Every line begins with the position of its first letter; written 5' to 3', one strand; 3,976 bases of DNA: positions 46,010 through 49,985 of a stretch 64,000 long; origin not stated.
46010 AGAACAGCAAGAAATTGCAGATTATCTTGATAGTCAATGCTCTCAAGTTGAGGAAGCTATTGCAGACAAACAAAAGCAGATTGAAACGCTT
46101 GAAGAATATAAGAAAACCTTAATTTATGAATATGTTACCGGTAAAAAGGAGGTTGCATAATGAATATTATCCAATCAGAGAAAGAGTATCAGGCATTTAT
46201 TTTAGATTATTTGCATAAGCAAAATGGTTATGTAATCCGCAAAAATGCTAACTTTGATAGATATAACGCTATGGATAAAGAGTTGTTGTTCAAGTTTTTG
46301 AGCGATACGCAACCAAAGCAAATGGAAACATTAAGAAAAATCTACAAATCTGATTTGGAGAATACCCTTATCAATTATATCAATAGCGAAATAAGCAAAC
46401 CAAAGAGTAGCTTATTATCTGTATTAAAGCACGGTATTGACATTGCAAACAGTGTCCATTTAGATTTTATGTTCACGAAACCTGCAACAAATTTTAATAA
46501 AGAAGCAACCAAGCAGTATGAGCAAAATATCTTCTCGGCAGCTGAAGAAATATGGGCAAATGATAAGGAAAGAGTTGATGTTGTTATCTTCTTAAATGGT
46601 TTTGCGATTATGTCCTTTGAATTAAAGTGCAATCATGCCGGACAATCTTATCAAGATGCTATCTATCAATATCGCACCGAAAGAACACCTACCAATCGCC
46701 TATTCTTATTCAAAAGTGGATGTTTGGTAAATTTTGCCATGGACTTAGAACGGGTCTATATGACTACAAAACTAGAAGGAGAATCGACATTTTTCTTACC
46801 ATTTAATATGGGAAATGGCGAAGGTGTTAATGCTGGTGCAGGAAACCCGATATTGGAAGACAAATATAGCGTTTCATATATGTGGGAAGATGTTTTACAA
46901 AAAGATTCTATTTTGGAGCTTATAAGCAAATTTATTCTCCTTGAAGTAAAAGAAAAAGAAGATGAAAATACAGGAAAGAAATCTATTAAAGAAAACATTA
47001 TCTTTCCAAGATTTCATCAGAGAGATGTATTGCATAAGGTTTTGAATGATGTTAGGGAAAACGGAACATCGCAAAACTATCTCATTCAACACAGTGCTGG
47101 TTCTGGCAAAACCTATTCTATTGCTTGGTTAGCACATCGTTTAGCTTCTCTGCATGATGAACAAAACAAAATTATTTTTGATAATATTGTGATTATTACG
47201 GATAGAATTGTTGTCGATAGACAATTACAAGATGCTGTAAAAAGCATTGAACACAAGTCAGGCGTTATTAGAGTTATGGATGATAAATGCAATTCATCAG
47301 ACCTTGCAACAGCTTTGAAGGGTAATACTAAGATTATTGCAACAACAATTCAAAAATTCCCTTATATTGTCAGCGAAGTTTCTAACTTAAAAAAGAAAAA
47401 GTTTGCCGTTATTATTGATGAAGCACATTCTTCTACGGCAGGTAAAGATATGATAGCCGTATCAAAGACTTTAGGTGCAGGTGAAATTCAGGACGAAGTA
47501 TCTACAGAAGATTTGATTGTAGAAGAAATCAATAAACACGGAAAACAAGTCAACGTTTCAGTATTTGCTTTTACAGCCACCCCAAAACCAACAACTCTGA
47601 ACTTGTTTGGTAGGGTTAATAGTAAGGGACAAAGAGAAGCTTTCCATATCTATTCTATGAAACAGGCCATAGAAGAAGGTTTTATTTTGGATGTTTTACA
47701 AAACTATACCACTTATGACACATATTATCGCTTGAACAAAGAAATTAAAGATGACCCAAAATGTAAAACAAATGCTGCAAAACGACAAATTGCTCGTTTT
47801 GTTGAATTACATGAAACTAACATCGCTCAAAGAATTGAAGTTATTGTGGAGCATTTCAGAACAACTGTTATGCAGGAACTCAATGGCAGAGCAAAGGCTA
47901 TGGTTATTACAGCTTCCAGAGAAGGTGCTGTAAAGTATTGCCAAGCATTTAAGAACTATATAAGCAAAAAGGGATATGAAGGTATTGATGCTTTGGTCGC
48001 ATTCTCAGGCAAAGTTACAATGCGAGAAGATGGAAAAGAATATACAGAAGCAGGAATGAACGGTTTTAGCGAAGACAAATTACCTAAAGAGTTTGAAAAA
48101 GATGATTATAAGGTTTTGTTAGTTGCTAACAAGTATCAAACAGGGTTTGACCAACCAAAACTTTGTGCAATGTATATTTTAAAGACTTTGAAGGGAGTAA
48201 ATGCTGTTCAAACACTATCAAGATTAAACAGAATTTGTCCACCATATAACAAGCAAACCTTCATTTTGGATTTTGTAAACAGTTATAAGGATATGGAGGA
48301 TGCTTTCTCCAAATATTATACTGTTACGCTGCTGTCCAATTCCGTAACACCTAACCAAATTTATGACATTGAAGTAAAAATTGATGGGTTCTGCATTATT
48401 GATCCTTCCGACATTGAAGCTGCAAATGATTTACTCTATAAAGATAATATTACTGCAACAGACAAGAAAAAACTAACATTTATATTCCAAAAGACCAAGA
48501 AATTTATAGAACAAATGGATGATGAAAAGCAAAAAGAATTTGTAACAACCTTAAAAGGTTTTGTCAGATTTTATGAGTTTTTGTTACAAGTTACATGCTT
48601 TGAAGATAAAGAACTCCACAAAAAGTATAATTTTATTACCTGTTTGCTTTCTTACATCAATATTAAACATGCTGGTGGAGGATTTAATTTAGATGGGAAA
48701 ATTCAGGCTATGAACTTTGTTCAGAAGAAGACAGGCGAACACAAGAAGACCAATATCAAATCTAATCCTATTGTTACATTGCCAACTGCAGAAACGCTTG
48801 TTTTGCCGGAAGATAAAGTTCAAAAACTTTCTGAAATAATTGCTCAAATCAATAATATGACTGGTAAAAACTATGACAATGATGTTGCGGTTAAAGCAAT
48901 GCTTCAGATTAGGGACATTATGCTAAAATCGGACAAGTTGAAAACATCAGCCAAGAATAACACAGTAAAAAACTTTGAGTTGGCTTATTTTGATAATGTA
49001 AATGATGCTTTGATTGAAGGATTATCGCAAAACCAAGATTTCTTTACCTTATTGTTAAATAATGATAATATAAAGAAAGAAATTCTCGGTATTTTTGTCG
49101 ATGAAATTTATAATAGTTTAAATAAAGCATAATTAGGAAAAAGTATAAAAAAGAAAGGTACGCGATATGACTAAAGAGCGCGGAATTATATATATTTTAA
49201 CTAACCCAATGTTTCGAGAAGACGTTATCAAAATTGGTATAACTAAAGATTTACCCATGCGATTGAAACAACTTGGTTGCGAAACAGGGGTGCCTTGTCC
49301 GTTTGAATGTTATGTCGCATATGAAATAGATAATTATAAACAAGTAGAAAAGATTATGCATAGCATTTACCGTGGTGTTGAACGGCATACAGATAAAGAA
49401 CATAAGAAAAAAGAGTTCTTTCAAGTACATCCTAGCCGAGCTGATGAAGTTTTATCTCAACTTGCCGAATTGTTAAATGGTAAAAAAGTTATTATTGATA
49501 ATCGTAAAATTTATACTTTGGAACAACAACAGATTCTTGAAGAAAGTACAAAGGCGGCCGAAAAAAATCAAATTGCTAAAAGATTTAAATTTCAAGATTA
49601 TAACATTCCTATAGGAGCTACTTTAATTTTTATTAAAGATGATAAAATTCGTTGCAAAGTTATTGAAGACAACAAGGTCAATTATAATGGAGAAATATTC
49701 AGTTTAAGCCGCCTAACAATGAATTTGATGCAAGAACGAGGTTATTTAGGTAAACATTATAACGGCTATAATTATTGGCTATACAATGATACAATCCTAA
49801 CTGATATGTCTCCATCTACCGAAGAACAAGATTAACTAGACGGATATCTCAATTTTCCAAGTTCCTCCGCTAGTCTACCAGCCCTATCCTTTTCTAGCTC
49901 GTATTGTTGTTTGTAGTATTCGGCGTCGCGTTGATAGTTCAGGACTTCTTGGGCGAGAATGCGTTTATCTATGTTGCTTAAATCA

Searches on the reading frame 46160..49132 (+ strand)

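Call 8: search_protein_families(library=pfam, proteins=[window:46160-49132:+], max_evalue=0.001)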
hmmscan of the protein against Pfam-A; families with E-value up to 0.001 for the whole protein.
window:46160-49132:+ (990 aa): 5 families
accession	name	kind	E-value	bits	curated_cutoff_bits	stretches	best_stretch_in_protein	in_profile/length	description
PF18766.7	SWI2_SNF2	-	1.5e-22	80.8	26.7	1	287-520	2-196/221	SWI2/SNF2 ATPase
PF04851.21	ResIII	-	6.9e-16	59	22.5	1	283-476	4-163/164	Type III restriction enzyme, res subunit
PF04313.20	HSDR_N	-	1.7e-10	41.6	25.1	1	5-208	2-196/198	Type I restriction enzyme R protein N terminus (HSDR_N)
PF22679.2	T1R_D3-like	-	1.2e-08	36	27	1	643-705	91-156/158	Type I restriction enzyme subunit R domain 3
PF00270.35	DEAD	-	9.5e-08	32.4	26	1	287-476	4-161/167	DEAD/DEAH box helicase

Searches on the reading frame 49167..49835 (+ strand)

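Call 8: search_protein_families(library=pfam, proteins=[window:49167-49835:+], max_evalue=0.001)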
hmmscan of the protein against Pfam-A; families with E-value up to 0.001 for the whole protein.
window:49167-49835:+ (222 aa): 2 families
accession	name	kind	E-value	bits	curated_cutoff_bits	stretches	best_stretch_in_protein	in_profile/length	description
PF10544.15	T5orf172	-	1.2e-15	58.3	20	1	6-98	1-99/101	T5orf172 domain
PF13455.12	MUG113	-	2.4e-12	47.7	22.3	1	22-98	2-72/73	Meiotically up-regulated gene 113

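Call 75: search_protein_families(library=padloc, proteins=[window:49167-49835:+], max_evalue=0.001)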
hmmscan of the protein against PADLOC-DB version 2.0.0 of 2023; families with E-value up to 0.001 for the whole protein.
window:49167-49835:+ (222 aa): 3 families
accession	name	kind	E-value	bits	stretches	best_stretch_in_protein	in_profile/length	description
PDLC05041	PDC-S57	-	3.7e-58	194.6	1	1-220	1-208/212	-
PDLC05043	PDC-S57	-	2e-49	166.1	1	4-220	3-218/221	-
PDLC05042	PDC-S57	-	5.8e-20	70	1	2-181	4-178/245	-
